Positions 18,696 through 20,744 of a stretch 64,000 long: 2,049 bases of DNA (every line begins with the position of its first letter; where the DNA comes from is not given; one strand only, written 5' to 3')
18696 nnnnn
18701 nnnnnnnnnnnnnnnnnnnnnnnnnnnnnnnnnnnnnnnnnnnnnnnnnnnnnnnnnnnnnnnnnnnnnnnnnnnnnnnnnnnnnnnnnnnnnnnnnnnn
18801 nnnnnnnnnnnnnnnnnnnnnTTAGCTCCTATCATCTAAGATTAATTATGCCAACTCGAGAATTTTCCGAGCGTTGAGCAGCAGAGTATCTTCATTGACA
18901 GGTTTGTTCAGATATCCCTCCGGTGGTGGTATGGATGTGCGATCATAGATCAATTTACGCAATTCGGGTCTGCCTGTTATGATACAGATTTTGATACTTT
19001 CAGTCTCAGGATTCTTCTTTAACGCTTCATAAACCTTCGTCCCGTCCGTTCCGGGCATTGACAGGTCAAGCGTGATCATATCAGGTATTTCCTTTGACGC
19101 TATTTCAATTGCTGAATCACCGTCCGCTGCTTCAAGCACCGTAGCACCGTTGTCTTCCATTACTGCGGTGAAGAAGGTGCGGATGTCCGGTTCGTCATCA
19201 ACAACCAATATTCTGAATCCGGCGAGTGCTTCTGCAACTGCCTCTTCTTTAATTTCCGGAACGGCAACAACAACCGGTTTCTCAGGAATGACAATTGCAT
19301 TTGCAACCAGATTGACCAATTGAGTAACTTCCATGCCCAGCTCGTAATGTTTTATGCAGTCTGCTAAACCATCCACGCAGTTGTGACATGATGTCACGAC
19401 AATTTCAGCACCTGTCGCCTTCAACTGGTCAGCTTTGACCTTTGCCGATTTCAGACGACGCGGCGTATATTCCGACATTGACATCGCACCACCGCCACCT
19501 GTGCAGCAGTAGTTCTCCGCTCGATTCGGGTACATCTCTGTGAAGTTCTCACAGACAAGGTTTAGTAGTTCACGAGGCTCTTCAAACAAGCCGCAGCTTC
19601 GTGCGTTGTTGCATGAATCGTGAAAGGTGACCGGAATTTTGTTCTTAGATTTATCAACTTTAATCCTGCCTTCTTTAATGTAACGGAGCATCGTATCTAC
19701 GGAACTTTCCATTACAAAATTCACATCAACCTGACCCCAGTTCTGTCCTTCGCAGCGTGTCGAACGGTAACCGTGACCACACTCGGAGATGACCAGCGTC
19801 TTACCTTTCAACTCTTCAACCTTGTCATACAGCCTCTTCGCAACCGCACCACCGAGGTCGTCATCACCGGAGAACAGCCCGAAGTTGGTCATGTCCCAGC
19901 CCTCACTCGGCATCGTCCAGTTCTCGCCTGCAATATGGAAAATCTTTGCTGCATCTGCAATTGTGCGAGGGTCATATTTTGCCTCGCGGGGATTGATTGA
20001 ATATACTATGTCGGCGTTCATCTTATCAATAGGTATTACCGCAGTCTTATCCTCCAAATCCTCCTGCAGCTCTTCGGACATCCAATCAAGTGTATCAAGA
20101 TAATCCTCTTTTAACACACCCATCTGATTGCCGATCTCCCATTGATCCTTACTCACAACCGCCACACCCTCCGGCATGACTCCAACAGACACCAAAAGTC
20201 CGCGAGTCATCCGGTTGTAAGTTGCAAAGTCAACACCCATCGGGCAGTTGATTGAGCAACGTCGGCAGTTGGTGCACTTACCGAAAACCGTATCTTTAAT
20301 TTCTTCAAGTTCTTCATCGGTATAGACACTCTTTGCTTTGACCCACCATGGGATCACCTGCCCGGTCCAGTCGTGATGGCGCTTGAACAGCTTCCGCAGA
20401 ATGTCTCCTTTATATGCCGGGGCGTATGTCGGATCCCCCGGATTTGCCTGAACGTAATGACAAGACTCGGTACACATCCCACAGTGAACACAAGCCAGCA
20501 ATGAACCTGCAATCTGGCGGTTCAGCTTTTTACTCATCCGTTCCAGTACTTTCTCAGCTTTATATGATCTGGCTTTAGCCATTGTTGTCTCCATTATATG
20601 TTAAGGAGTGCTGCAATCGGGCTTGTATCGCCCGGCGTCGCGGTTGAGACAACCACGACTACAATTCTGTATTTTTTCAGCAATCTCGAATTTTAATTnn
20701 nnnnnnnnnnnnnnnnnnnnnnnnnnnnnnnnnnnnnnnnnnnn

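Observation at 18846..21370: HdrD/DsrK-like CCG Fe-S oxidoreductase fused to a response-regulator receiver, next to a NarI-like cytochrome b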

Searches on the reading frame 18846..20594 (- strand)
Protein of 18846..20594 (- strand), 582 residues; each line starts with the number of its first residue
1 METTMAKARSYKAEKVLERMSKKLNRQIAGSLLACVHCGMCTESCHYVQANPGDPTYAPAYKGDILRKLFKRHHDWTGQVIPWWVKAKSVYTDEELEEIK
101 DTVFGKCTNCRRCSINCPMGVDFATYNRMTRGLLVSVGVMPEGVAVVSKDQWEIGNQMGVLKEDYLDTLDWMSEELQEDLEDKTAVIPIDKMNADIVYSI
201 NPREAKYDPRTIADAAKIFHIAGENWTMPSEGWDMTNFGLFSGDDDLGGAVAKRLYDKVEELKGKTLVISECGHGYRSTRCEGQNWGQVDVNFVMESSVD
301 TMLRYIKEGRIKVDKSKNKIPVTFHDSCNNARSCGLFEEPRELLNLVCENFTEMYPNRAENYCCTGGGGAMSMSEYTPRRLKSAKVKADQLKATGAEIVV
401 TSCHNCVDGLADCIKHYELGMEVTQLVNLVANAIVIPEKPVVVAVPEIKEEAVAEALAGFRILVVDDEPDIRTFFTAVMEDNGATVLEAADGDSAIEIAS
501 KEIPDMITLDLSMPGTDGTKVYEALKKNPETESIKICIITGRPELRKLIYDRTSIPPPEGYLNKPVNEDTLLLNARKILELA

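Call 3: search_protein_families(library=pfam, proteins=[window:18846-20594:-], max_evalue=0.01)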
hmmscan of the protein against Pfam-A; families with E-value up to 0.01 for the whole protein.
window:18846-20594:- (582 aa): 9 families
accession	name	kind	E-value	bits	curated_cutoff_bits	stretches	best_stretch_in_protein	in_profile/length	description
PF00072.30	Response_reg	-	3.1e-18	66.4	30.2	1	462-572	1-107/111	Response regulator receiver domain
PF02754.22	CCG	-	3.6e-13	49.9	20.6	1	322-406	1-80/85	Cysteine-rich domain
PF13183.11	Fer4_8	-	1.2e-10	42.2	27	1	32-121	2-68/68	4Fe-4S dicluster domain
PF13534.11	Fer4_17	-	3.7e-08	34.2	22.2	1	34-122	1-61/61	4Fe-4S dicluster domain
PF13187.11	Fer4_9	-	2.7e-05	24.5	27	0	106-121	1-16/52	4Fe-4S dicluster domain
PF13237.11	Fer4_10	-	0.00016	22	25.5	1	106-124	8-29/53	4Fe-4S dicluster domain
PF13746.11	Fer4_18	-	0.0004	21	27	0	91-123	45-77/114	4Fe-4S dicluster domain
PF12838.12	Fer4_7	-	0.00046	21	27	1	35-121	2-52/52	4Fe-4S dicluster domain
PF12800.12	Fer4_4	-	0.0033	18.1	24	0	34-47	3-16/17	4Fe-4S binding domain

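Call 4: search_protein_families(library=ncbifam, proteins=[window:18846-20594:-], max_evalue=0.01)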
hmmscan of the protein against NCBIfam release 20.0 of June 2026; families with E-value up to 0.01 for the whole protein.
window:18846-20594:- (582 aa): 95 families (the best 25 are shown)
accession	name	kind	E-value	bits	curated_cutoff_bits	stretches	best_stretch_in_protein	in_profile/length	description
NF045711.1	sulf_resp_HmcF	equivalog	3.8e-102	342.4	750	1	13-439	40-454/457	sulfate respiration complex iron-sulfur protein HmcF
NF045724.1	ferredox_TmcB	equivalog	1.5e-93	313.8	735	1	11-432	18-426/430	electron transfer complex ferredoxin TmcB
NF045796.1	DsrK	equivalog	8.2e-73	245.5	400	1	14-438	29-439/453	sulfate reduction electron transfer complex DsrMKJOP subunit DsrK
NF045717.1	DVU0259_DivK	exception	6e-22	78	160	1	461-578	4-115/117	DVU0259 family response regulator domain-containing protein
NF004898.0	PRK06259.1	equivalog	3.3e-16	59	385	1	314-433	371-487/488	fumarate reductase (CoM/CoB) subunit TfrB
NF007135.0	PRK09581.1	equivalog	5.8e-15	55.1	474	1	461-574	4-115/457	PleD family two-component system response regulator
TIGR02154.1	PhoB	equivalog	2.5e-14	53.1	296.2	1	461-549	4-92/226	phosphate regulon transcriptional regulator PhoB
NF045670.1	quin_L_LdhH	equivalog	9.1e-14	50.7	800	1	307-430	584-705/706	L-lactate dehydrogenase (quinone) large subunit LdhH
NF007546.0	PRK10161.1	equivalog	4.5e-13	49.3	471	1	461-549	4-92/229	phosphate response regulator transcription factor PhoB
NF051870.1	NAssimRespRegNtrX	equivalog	2.5e-12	46.4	600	1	462-580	4-120/452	nitrogen assimilation response regulator NtrX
NF007969.0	PRK10693.1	equivalog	5.3e-12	45.4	329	1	455-539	3-85/337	two-component system response regulator RssB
NF045944.1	ResRegRpaBCyano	equivalog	9.3e-12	44.8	330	1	463-531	1-69/229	response regulator transcription factor RpaB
NF040689.1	MtrAB_MtrA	equivalog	1.7e-11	43.9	300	1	462-573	1-107/219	MtrAB system response regulator MtrA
NF041367.1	CheY_Halo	equivalog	1.3e-10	41.7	200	1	462-572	1-107/114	chemotaxis protein CheY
NF007005.1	PRK09468.1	equivalog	1.4e-10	41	331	1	461-579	5-119/237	osmolarity response regulator transcription factor OmpR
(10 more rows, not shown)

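Call 5: find_homologous_proteins(query=window:18846-20594:-, max_evalue=1e-10)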
Query window:18846-20594:- (582 aa): 3059 proteins with E <= 1e-10 among 8000 candidates; the best 120 are listed.
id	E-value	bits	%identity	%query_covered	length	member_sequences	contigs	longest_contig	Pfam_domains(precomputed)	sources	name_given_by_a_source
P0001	0.0e+0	1248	92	99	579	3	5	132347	PF13534.12,PF02754.22,PF13183.12,PF00072.31,PF13187.12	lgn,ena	-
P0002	0.0e+0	1186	87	99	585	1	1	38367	PF13534.12,PF02754.22,PF13183.12,PF00072.31,PF13187.12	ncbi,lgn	-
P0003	0.0e+0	1104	80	100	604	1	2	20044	PF13534.12,PF02754.22,PF13237.12,PF13183.12,PF00072.31,PF13187.12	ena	-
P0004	0.0e+0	1103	80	99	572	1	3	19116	PF13534.12,PF02754.22,PF13237.12,PF13183.12,PF00072.31,PF13187.12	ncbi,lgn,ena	-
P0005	0.0e+0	1102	81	99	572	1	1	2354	PF13534.12,PF02754.22,PF13237.12,PF13183.12,PF00072.31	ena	-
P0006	0.0e+0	1101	81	99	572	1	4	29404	PF13534.12,PF02754.22,PF13237.12,PF13183.12,PF00072.31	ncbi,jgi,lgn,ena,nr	ncbi:MAG: response regulator [Calditrichaeota bacterium]|nr:response regulator [Calditrichota bacter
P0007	0.0e+0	1093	79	99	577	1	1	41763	PF13534.12,PF02754.22,PF13237.12,PF13183.12,PF00072.31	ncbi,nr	ncbi:response regulator [bacterium]|nr:response regulator [bacterium]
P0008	0.0e+0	1093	79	99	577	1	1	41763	PF13534.12,PF02754.22,PF13237.12,PF13183.12,PF00072.31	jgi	-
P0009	0.0e+0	1091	80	99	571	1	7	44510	PF13746.12,PF13534.12,PF02754.22,PF13237.12,PF13183.12,PF00072.31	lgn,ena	-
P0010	0.0e+0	1078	79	99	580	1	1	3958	PF13534.12,PF02754.22,PF13237.12,PF13183.12,PF00072.31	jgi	jgi:Fe-S oxidoreductase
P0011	0.0e+0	1076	78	100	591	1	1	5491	PF13746.12,PF13534.12,PF02754.22,PF13237.12,PF13183.12,PF00072.31,PF13187.12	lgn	-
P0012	0.0e+0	1076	79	99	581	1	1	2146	PF13534.12,PF02754.22,PF13237.12,PF13183.12,PF00072.31,PF13187.12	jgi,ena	-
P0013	0.0e+0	1075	78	99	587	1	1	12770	PF13746.12,PF13534.12,PF02754.22,PF13237.12,PF13183.12,PF00072.31,PF13187.12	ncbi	ncbi:MAG: response regulator [Candidatus Zixiibacteriota bacterium]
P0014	0.0e+0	1075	78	100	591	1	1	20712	PF13746.12,PF13534.12,PF02754.22,PF13237.12,PF13183.12,PF00072.31,PF13187.12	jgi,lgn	-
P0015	0.0e+0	1073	78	99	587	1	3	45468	PF13746.12,PF13534.12,PF02754.22,PF13237.12,PF13183.12,PF00072.31,PF13187.12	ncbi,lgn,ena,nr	ncbi:MAG: response regulator [candidate division Zixibacteria bacterium]|nr:response regulator [cand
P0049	0.0e+0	1061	78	99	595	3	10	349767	PF13534.12,PF02754.22,PF13183.12,PF00072.31,PF13187.12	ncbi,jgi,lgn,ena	-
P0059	0.0e+0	1056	76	99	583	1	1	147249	PF12838.13,PF13534.12,PF02754.22,PF13237.12,PF13183.12,PF00072.31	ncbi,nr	ncbi:MAG: response regulator [Phycisphaerae bacterium]|nr:response regulator [Phycisphaerae bacteriu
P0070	0.0e+0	1054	77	100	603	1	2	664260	PF13534.12,PF02754.22,PF13183.12,PF00072.31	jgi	jgi:Fe-S oxidoreductase/ActR/RegA family two-component response regulator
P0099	0.0e+0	1047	76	99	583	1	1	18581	PF13534.12,PF02754.22,PF13237.12,PF13183.12,PF00072.31,PF13187.12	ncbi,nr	ncbi:MAG: response regulator [Acidobacteria bacterium]|nr:response regulator [Acidobacteriota bacter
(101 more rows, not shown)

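Call 7: find_encoding_contigs(protein=P0049, flank=8000, max_places=3)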
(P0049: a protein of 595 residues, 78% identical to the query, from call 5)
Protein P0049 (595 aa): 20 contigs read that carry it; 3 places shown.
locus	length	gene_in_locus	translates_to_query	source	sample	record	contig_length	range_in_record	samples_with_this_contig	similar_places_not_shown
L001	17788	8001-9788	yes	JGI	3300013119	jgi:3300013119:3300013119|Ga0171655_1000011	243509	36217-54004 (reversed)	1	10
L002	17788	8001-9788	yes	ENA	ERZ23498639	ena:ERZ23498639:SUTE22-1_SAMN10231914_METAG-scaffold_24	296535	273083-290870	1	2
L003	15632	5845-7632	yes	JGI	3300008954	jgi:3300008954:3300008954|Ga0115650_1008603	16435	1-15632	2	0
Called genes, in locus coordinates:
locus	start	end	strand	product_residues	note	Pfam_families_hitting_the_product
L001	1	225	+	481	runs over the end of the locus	PF00672:HAMP, PF00512:HisKA, PF02518:HATPase_c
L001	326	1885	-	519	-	PF19494:DUF6029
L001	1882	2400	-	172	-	PF00085:Thioredoxin, PF00578:AhpC-TSA, PF08534:Redoxin, PF13905:Thioredoxin_8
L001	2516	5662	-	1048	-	PF00082:Peptidase_S8, PF18962:Por_Secre_tail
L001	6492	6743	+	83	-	-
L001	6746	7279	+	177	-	PF01661:Macro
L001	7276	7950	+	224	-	-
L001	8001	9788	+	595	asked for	PF13187:Fer4_9 (faint), PF13183:Fer4_8, PF13534:Fer4_17 (weak), PF02754:CCG, PF00072:Response_reg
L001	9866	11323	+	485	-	PF00989:PAS (faint), PF08448:PAS_4, PF13426:PAS_9 (weak), PF13596:PAS_10 (faint), PF08448:PAS_4, PF13426:PAS_9 (weak), PF02518:HATPase_c, PF14501:HATPase_c_5 (weak)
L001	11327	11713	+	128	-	PF00072:Response_reg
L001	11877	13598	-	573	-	PF00246:Peptidase_M14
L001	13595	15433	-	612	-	PF00246:Peptidase_M14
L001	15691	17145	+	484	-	PF00474:SSF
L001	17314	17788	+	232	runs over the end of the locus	-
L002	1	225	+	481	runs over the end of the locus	PF00672:HAMP, PF00512:HisKA, PF02518:HATPase_c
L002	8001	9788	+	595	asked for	PF13187:Fer4_9 (faint), PF13183:Fer4_8, PF13534:Fer4_17 (weak), PF02754:CCG, PF00072:Response_reg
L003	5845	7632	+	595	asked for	PF13187:Fer4_9 (faint), PF13183:Fer4_8, PF13534:Fer4_17 (weak), PF02754:CCG, PF00072:Response_reg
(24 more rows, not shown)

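Call 8: find_encoding_contigs(protein=P0059, flank=8000, max_places=2)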
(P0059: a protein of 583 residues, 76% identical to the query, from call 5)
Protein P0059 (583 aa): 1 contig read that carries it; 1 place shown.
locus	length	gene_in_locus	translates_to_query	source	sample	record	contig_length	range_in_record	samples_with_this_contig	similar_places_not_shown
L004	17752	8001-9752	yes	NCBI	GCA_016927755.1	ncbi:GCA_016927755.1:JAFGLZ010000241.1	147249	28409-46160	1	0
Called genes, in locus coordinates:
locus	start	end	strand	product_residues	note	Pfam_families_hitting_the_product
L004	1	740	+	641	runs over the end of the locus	PF00496:SBP_bac_5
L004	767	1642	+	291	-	PF04909:Amidohydro_2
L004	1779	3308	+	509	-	PF00474:SSF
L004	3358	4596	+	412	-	PF05448:AXE1, PF02129:Peptidase_S15 (faint), PF01738:DLH (weak), PF12697:Abhydrolase_6 (weak), PF00326:Peptidase_S9 (weak)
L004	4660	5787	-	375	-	PF01208:URO-D (weak)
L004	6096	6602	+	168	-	PF02082:Rrf2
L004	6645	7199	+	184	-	PF01661:Macro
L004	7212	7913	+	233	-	-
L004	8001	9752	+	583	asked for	PF12838:Fer4_7 (faint), PF13183:Fer4_8, PF13237:Fer4_10 (faint), PF13534:Fer4_17 (weak), PF02754:CCG, PF00072:Response_reg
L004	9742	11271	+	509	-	PF00989:PAS (faint), PF08448:PAS_4, PF13426:PAS_9 (weak), PF13596:PAS_10 (faint), PF08448:PAS_4, PF13426:PAS_9 (weak), PF02518:HATPase_c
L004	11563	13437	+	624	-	PF00496:SBP_bac_5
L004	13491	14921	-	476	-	-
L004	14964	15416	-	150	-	-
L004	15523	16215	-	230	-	-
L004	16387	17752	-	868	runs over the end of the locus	PF04389:Peptidase_M28 (faint), PF02522:Antibiotic_NAT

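Call 12: find_encoding_contigs(protein=P0099, flank=8000, max_places=2)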
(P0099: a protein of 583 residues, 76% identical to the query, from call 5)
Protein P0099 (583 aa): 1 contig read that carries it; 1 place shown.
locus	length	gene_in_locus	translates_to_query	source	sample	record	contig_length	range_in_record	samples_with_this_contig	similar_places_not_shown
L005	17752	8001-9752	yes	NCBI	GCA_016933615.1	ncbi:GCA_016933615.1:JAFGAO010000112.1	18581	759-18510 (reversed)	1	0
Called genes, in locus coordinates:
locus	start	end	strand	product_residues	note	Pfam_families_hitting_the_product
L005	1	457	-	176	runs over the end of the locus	PF12802:MarR_2, PF01047:MarR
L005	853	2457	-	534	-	PF23545:Zn_ribbon_HMPTM, PF04055:Radical_SAM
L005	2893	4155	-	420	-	PF13183:Fer4_8, PF13187:Fer4_9 (weak), PF27541:CitB (weak), PF02665:Nitrate_red_gam (faint)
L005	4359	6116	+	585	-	PF01451:LMWPc, PF00989:PAS, PF13426:PAS_9, PF00158:Sigma54_activat, PF14532:Sigma54_activ_2, PF07728:AAA_5, PF25601:AAA_lid_14, PF02954:HTH_8, +2 more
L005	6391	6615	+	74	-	-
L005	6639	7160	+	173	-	PF01661:Macro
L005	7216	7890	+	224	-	-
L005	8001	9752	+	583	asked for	PF13187:Fer4_9 (faint), PF13183:Fer4_8, PF13237:Fer4_10 (faint), PF13534:Fer4_17, PF02754:CCG, PF00072:Response_reg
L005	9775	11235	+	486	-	PF08448:PAS_4, PF13426:PAS_9, PF08448:PAS_4 (weak), PF02518:HATPase_c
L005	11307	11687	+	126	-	PF00072:Response_reg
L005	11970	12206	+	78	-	-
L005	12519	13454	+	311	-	-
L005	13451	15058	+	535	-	PF13183:Fer4_8, PF02754:CCG (weak)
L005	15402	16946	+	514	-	PF00590:TP_methylase, PF02602:HEM4 (weak)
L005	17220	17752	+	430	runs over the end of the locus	PF00285:Citrate_synt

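Call 13: find_encoding_contigs(protein=P0070, flank=8000, max_places=2)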
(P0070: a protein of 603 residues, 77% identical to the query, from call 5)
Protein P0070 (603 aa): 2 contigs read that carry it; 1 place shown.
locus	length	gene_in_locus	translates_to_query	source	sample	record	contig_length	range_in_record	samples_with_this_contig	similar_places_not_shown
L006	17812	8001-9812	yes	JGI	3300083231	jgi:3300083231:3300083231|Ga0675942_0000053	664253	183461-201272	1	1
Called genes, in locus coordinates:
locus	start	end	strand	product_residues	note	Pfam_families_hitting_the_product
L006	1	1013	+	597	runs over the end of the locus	PF03781:FGE-sulfatase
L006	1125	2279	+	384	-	PF04055:Radical_SAM, PF13353:Fer4_12 (faint), PF13186:SPASM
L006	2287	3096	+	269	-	PF05096:Glu_cyclase_2, PF21959:DUF6923 (faint)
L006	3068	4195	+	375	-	PF04055:Radical_SAM, PF13186:SPASM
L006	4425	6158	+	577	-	PF00989:PAS, PF08448:PAS_4, PF13426:PAS_9, PF00158:Sigma54_activat, PF14532:Sigma54_activ_2, PF07728:AAA_5, PF25601:AAA_lid_14, PF02954:HTH_8, +3 more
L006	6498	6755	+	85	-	-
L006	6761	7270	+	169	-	PF01661:Macro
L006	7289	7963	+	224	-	-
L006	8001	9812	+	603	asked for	PF13183:Fer4_8, PF13534:Fer4_17 (weak), PF02754:CCG, PF00072:Response_reg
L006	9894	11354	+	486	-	PF08448:PAS_4, PF13426:PAS_9, PF08448:PAS_4 (weak), PF13426:PAS_9 (weak), PF02518:HATPase_c, PF13589:HATPase_c_3 (weak)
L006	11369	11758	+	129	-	PF00072:Response_reg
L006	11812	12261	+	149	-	PF00376:MerR, PF13411:MerR_1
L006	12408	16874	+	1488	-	PF00041:fn3 (faint), PF18962:Por_Secre_tail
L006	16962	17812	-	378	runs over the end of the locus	PF00072:Response_reg, PF13487:HD_5 (weak)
